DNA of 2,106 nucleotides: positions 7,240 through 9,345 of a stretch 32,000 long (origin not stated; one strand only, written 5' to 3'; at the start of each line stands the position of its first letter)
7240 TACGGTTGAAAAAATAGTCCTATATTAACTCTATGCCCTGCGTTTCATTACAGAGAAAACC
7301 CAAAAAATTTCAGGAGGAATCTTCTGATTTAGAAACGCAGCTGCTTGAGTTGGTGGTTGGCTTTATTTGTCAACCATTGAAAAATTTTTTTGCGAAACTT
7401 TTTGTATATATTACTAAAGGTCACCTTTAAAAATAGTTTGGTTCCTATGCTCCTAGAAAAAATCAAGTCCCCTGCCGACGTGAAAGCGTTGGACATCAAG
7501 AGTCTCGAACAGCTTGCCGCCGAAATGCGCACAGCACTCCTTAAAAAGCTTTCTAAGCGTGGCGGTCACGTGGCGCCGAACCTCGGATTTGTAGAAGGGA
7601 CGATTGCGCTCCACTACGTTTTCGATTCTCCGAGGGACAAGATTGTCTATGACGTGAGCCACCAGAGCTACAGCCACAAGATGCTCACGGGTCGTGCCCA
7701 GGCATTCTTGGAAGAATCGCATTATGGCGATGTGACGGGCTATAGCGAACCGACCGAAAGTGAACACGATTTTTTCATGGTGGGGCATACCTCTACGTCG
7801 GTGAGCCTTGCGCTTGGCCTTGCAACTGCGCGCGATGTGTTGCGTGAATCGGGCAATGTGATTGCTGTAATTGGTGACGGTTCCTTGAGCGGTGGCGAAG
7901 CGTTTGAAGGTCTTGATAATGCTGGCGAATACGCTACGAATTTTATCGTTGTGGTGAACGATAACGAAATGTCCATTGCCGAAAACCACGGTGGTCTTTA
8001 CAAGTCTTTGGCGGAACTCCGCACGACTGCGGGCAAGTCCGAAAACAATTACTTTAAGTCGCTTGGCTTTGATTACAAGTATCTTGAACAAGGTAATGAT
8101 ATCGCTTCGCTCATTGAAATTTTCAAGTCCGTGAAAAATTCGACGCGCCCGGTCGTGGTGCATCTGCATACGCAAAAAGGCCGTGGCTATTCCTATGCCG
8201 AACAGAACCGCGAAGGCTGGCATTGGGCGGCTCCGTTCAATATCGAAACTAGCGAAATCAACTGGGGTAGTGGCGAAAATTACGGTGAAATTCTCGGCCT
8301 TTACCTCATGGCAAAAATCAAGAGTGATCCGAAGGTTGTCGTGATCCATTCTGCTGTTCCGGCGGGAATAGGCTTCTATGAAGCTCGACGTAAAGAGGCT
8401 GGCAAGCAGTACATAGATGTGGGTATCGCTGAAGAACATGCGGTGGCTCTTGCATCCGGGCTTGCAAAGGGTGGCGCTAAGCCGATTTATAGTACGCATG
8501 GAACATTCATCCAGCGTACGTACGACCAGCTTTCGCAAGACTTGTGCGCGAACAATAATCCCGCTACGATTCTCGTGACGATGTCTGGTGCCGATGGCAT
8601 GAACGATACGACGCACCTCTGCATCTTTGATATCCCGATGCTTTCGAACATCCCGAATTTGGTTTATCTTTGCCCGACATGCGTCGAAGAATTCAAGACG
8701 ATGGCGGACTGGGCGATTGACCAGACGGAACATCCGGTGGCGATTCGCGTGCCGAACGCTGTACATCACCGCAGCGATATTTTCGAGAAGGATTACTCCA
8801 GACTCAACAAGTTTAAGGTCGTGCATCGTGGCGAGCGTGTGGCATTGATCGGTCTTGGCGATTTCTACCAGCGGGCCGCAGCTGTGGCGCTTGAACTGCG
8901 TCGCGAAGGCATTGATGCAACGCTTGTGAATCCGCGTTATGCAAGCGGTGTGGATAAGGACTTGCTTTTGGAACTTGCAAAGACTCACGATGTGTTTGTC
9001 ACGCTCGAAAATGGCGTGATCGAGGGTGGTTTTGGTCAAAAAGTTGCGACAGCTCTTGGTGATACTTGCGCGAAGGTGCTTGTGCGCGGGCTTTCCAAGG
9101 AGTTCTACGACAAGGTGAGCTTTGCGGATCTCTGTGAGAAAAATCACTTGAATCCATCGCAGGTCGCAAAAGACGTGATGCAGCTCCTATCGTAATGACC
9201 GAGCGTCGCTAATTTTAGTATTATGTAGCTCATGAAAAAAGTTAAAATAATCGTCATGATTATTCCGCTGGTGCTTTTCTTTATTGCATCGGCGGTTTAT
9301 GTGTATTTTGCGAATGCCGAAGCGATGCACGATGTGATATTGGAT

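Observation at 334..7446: AT-rich, mobility-gene-free island of about 9 exported or membrane proteins with no recognisable function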

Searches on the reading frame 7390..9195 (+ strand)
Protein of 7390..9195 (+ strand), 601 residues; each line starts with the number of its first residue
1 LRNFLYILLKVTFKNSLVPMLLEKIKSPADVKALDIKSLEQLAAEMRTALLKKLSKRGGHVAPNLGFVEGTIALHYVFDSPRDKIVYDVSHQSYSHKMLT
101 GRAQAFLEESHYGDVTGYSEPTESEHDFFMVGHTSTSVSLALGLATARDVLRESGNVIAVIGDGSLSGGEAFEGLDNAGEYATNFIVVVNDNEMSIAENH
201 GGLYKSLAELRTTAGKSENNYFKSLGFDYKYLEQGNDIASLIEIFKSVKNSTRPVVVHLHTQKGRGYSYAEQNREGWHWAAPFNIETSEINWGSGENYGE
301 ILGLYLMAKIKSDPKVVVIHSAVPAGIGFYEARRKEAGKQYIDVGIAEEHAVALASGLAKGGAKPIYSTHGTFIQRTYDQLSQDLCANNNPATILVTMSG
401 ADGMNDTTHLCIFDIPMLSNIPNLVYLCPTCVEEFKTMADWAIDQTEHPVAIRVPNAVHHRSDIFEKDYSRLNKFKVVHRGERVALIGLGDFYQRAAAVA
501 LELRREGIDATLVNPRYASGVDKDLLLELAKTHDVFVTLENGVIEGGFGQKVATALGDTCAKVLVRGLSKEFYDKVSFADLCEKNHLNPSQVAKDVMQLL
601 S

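Call 3: search_protein_families(library=pfam, proteins=[window:7390-9195:+], max_evalue=1)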
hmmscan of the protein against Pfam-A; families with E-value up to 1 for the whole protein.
window:7390-9195:+ (601 aa): 6 families
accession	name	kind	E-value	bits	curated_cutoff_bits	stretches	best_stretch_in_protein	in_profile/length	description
PF13292.11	DXP_synthase_N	-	6.2e-83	278.7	21.2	2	22-214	1-193/274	1-deoxy-D-xylulose-5-phosphate synthase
PF02779.29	Transket_pyr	-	4.2e-21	75.8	27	1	298-455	5-168/174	Transketolase, pyrimidine binding domain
PF02780.25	Transketolase_C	-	1.9e-18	67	25.9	1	474-562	2-90/124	Transketolase, C-terminal domain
PF02775.26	TPP_enzyme_C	-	4.1e-06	27.1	21.9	1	131-258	27-150/151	Thiamine pyrophosphate enzyme, C-terminal TPP binding domain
PF00676.26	E1_dh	-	0.00075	19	22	1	132-196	101-165/300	Dehydrogenase E1 component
PF00456.26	Transketolase_N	-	0.0017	17.9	22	1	157-281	147-262/334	Transketolase, thiamine diphosphate binding domain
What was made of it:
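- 7447..9195 (+): dxs-like gene, the native right flank. PF13292 E 6e-83 (call 3).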

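Call 12: find_encoding_contigs(protein=window:7447-9195:+, flank=10000, max_places=10)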
Protein window:7447-9195:+ (582 aa): 25 contigs read that carry it; 7 places shown.
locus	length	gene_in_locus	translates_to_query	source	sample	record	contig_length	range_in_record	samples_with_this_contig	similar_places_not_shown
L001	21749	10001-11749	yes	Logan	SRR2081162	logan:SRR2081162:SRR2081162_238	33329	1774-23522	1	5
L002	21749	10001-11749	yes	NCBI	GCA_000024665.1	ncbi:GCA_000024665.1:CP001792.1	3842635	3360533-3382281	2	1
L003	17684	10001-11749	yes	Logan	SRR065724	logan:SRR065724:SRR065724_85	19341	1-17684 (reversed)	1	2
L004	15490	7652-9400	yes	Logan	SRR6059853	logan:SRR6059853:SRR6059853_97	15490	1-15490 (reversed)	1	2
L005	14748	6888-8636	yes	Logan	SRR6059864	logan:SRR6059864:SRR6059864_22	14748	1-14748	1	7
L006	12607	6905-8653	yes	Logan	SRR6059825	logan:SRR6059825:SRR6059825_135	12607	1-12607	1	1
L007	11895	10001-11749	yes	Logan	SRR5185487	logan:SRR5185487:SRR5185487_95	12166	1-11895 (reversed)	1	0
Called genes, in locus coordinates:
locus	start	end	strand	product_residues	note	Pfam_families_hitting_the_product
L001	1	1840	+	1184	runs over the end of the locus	PF02463:SMC_N, PF13175:AAA_15, PF13304:AAA_21 (weak), PF13555:AAA_29 (weak), PF24161:CCDC39, PF19220:Rod_CreS (weak), PF06470:SMC_hinge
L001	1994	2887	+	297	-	PF00892:EamA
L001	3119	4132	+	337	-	-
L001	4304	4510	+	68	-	-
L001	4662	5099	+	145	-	-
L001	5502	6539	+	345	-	PF15902:Sortilin-Vps10 (faint)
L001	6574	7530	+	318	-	-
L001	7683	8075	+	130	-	-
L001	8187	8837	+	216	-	-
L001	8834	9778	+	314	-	-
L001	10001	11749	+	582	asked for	PF13292:DXP_synthase_N, PF02775:TPP_enzyme_C (weak), PF02779:Transket_pyr, PF02780:Transketolase_C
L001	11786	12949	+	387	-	PF00561:Abhydrolase_1, PF12146:Hydrolase_4, PF12697:Abhydrolase_6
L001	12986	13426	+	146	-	PF00581:Rhodanese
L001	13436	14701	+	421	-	PF00383:dCMP_cyt_deam_1, PF14437:MafB19-deam, PF01872:RibD_C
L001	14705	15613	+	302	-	-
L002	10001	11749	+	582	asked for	PF13292:DXP_synthase_N, PF02775:TPP_enzyme_C (weak), PF02779:Transket_pyr, PF02780:Transketolase_C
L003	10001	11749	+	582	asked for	PF13292:DXP_synthase_N, PF02775:TPP_enzyme_C (weak), PF02779:Transket_pyr, PF02780:Transketolase_C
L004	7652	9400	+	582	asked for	PF13292:DXP_synthase_N, PF02775:TPP_enzyme_C (weak), PF02779:Transket_pyr, PF02780:Transketolase_C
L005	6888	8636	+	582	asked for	PF13292:DXP_synthase_N, PF02775:TPP_enzyme_C (weak), PF02779:Transket_pyr, PF02780:Transketolase_C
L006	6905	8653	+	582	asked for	PF13292:DXP_synthase_N, PF02775:TPP_enzyme_C (weak), PF02779:Transket_pyr, PF02780:Transketolase_C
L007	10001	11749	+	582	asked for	PF13292:DXP_synthase_N, PF02775:TPP_enzyme_C (weak), PF02779:Transket_pyr, PF02780:Transketolase_C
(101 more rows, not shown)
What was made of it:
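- Source and boundaries: the window is S85 (call 12).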

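Call 13: find_related_loci(query=window:7447-9192:+, collection=genome_contigs, flank=10000)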
Query window:7447-9192:+ (582 aa) in genome_contigs; peptide patterns used: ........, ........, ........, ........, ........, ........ (x = any residue, [..] = any of these).
90 stretches matched a pattern; 46 encode a relative of the query (tblastn E <= 1e-3); 45 distinct loci.
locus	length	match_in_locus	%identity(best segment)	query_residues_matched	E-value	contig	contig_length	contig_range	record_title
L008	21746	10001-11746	97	1-582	0e+0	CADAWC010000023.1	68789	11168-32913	MAG: Fibrobacter succinogenes isolate RUG13674 genome assembly, contig: RUG13674_asm_23, whole genome shotgun sequence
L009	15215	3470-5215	94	1-582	0e+0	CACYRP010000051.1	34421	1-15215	MAG: Fibrobacter succinogenes isolate RUG12208 genome assembly, contig: RUG12208_asm_51, whole genome shotgun sequence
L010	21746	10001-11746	93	1-582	0e+0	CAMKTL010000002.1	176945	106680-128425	MAG: uncultured Fibrobacter sp. isolate SRR12081295_bin.74_metaWRAP_v1.3_MAG genome assembly, contig: ERZ12289769.48, wh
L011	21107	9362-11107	93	1-582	0e+0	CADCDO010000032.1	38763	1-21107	MAG: Fibrobacter succinogenes isolate RUG14562 genome assembly, contig: RUG14562_asm_32, whole genome shotgun sequence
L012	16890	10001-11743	92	1-581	0e+0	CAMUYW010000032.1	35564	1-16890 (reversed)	MAG TPA_asm: uncultured Fibrobacter sp. isolate SRR8387721_bin.20_metaWRAP_v1.3_MAG genome assembly, contig: ERZ14209545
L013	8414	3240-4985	92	1-582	0e+0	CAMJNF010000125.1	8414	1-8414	MAG: uncultured Fibrobacter sp. isolate SRR12081293_bin.41_metaWRAP_v1.3_MAG genome assembly, contig: ERZ12289773.14478,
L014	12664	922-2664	92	2-582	0e+0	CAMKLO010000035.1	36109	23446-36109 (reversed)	MAG: uncultured Fibrobacter sp. isolate SRR12081298_bin.88_metaWRAP_v1.3_MAG genome assembly, contig: ERZ12289774.1266,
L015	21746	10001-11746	90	1-582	0e+0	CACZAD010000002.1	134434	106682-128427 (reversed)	MAG: Fibrobacter succinogenes isolate RUG12439 genome assembly, contig: RUG12439_asm_2, whole genome shotgun sequence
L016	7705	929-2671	91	1-581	0e+0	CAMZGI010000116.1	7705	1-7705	MAG TPA_asm: uncultured Fibrobacter sp. isolate SRR10912533_bin.48_metaWRAP_v1.3_MAG genome assembly, contig: ERZ1421001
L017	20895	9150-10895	91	1-582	0e+0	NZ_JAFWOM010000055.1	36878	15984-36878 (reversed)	MAG: Fibrobacter sp. isolate RGIG5926 Sheep_Omasum-1__c367550, whole genome shotgun sequence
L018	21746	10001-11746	91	1-582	0e+0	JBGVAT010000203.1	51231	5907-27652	MAG: Fibrobacter sp. isolate ruminal_MAG_424 ruminal_MAG_424_contig_0203, whole genome shotgun sequence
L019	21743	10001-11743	92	2-582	0e+0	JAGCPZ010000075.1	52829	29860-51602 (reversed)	MAG: Fibrobacter sp. isolate RGIG10017 Yak_Reticulum-5__c926801, whole genome shotgun sequence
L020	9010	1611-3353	78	1-581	0e+0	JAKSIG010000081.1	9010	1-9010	MAG: Fibrobacter sp. isolate Horse_feces15 MAG015_81, whole genome shotgun sequence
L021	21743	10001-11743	78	1-581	0e+0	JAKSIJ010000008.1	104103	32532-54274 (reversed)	MAG: Fibrobacter sp. isolate Horse_feces18 MAG018_8, whole genome shotgun sequence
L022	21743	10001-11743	75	1-582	0e+0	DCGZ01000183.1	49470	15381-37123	MAG TPA_asm: Fibrobacter sp. UBA1765 UBA1765_contig_7614, whole genome shotgun sequence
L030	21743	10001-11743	96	1-581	0e+0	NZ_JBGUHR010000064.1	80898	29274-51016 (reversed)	MAG: Fibrobacter sp. isolate ruminal_MAG_346 ruminal_MAG_346_contig_0064, whole genome shotgun sequence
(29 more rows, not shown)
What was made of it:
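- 7447..9195 (+): Used as the anchor for calls 12 and 13.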

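Call 21: search_protein_families(library=pfam, proteins=[L030:7172-7984:+, L030:6761-7156:+, L009:2392-3318:+], max_evalue=1)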
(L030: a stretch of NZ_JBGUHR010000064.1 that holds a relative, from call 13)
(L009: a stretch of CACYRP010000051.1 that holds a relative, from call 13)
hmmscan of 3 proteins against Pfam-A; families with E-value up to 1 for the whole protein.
L030:7172-7984:+ (270 aa): 1 family
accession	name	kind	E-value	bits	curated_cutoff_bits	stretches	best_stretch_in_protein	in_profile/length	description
PF13605.11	DUF4141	-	0.28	11.1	30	0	53-66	19-32/53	Domain of unknown function (DUF4141)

L030:6761-7156:+ (131 aa): 0 families

L009:2392-3318:+ (308 aa): 1 family
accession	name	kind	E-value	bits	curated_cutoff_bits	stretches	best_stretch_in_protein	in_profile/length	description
PF01963.22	TraB_PrgY_gumN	-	1e-60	206.3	26.8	1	33-307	1-263/263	TraB/PrgY/gumN family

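Call 22: search_protein_families(library=ncbifam, proteins=[L030:7172-7984:+, L030:6761-7156:+, L009:2392-3318:+], max_evalue=1)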
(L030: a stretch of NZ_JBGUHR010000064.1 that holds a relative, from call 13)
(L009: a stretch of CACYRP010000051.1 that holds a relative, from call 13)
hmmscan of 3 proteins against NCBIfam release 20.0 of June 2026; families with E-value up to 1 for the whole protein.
L030:7172-7984:+ (270 aa): 3 families
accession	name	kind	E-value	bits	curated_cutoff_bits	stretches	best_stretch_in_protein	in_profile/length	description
TIGR03696.1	Rhs_assc_core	domain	2.3e-11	44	32.5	1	41-84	32-75/76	RHS repeat-associated core domain-containing protein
NF004938.0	PRK06291.1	equivalog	0.015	14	528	1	127-199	38-112/468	aspartate kinase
NF004900.0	PRK06263.1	equivalog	0.046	12.3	718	1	113-194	400-481/546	fumarate reductase (CoM/CoB) subunit TfrA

L030:6761-7156:+ (131 aa): 1 family
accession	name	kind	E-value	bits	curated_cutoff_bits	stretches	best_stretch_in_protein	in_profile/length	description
NF041529.1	LvhB7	equivalog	0.15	11.8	70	1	11-31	1-21/45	T4SS-associated protein LvhB7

L009:2392-3318:+ (308 aa): 0 families
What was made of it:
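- The L030 ORF in the g5-g7 slot matches TIGR03696 (Rhs_assc_core) at 44 bits against a cutoff of 32.5 (call 22).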

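Call 25: find_homologous_proteins(query=L030:7172-7984:+, max_evalue=0.001)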
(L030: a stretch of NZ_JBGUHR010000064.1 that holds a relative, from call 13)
Query L030:7172-7984:+ (270 aa): 19 proteins with E <= 0.001 among 274 candidates.
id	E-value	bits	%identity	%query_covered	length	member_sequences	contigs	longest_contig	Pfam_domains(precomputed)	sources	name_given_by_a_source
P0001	5.3e-179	611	100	100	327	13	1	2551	-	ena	-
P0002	2.3e-159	547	97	92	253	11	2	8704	-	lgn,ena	-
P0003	2.8e-103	363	69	89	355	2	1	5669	-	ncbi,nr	ncbi:MAG TPA: RHS repeat-associated core domain-containing protein, partial [Treponemataceae bacteri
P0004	2.7e-80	288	77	63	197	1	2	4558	-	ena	-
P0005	7.2e-48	181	95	32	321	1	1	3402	-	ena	-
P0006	2.0e-45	173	47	82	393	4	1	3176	-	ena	-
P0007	5.5e-44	169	73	41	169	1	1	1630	-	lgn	-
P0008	9.1e-44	168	84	34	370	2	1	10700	PF22322.2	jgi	-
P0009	1.4e-38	151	39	100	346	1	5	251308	-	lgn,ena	-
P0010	6.4e-32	129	39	82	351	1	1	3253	-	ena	-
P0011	1.4e-26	112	49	50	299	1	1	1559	-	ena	-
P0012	2.0e-26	111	88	16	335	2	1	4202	-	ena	-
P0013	1.1e-24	105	84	16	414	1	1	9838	-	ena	-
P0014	2.9e-24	104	84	16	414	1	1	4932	-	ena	-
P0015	1.9e-20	92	36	82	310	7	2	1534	-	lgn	-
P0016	4.5e-18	84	89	16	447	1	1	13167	-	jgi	jgi:RHS repeat-associated protein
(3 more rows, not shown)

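Call 28: find_encoding_contigs(protein=P0009, flank=10000, max_places=4)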
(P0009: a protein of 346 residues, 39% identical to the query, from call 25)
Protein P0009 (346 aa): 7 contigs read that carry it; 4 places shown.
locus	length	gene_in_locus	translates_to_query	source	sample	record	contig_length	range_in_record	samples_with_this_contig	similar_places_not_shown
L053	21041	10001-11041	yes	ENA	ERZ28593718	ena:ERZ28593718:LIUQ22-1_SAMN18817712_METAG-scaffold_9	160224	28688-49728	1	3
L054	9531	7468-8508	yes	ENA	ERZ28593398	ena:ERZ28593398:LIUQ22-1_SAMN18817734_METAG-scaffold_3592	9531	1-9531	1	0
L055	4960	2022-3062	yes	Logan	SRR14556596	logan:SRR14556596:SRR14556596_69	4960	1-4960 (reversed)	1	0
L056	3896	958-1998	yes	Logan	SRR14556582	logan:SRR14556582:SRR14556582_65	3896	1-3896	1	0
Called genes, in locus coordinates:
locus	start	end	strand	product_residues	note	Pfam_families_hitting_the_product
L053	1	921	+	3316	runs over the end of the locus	PF03538:VRP1 (faint), PF20220:ABC_toxin_N, PF18413:Neuraminidase, PF18276:TcA_TcB_BD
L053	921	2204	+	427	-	PF00201:UDPGT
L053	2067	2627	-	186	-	-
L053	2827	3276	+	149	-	-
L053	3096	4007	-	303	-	-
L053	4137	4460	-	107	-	-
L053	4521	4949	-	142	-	-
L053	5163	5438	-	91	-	-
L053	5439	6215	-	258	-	-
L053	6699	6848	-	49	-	-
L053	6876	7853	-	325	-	-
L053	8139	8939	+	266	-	-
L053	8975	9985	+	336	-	PF02012:BNR (faint)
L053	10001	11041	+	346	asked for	-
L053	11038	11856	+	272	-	-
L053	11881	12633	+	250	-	-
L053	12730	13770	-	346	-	-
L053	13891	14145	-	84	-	-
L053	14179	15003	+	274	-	PF27189:YkzU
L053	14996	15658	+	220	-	-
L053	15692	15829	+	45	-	-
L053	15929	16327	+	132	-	-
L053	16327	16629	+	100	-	-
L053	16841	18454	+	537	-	PF02786:CPSase_L_D2, PF02787:CPSase_L_D3, PF25596:CPSase_L_D1, PF02142:MGS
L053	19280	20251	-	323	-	PF14281:PDDEXK_4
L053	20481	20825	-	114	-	-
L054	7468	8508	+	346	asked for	-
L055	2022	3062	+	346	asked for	-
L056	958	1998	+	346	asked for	-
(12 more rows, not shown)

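Call 54: search_protein_families(library=pfam, proteins=[P0001, P0016, L053:2223-8936:+], max_evalue=0.01)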
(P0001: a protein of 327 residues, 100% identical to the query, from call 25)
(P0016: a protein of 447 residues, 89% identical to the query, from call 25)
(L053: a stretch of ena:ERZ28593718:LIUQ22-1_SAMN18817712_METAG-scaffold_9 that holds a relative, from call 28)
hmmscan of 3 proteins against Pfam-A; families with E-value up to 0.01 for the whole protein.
P0001 (327 aa): 0 families

P0016 (447 aa): 0 families

L053:2223-8936:+ (2238 aa): 5 families
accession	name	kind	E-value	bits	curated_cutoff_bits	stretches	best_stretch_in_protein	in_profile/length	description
PF03534.18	SpvB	-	2.9e-39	135.4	22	1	45-212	2-181/287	Salmonella virulence plasmid 65kDa B protein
PF12256.14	TcdB_toxin_midN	-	8.8e-25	87.5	24.8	1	619-742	29-154/181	Insecticide toxin TcdB middle/N-terminal region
PF05593.20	RHS_repeat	-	4.8e-14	52.8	22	0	1583-1611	1-28/38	RHS Repeat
PF13517.12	FG-GAP_3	-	1e-13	52.1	26.9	2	464-532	1-60/61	FG-GAP-like repeat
PF12255.14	TcdB_toxin_midC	-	0.0018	18.7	25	1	843-905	51-117/147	Insecticide toxin TcdB middle/C-terminal region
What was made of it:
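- Closest known: Orphan rhs-CT/rhsI cassette arrays of Enterobacteria. Different: The delivery module is SpvB-TcdB (Tc type) rather than PAAR/VgrG-T6SS (call 54).
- The main gene in L053 is SpvB + TcdB_midN + RHS (call 54) and follows a TcA-like protein (call 28).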
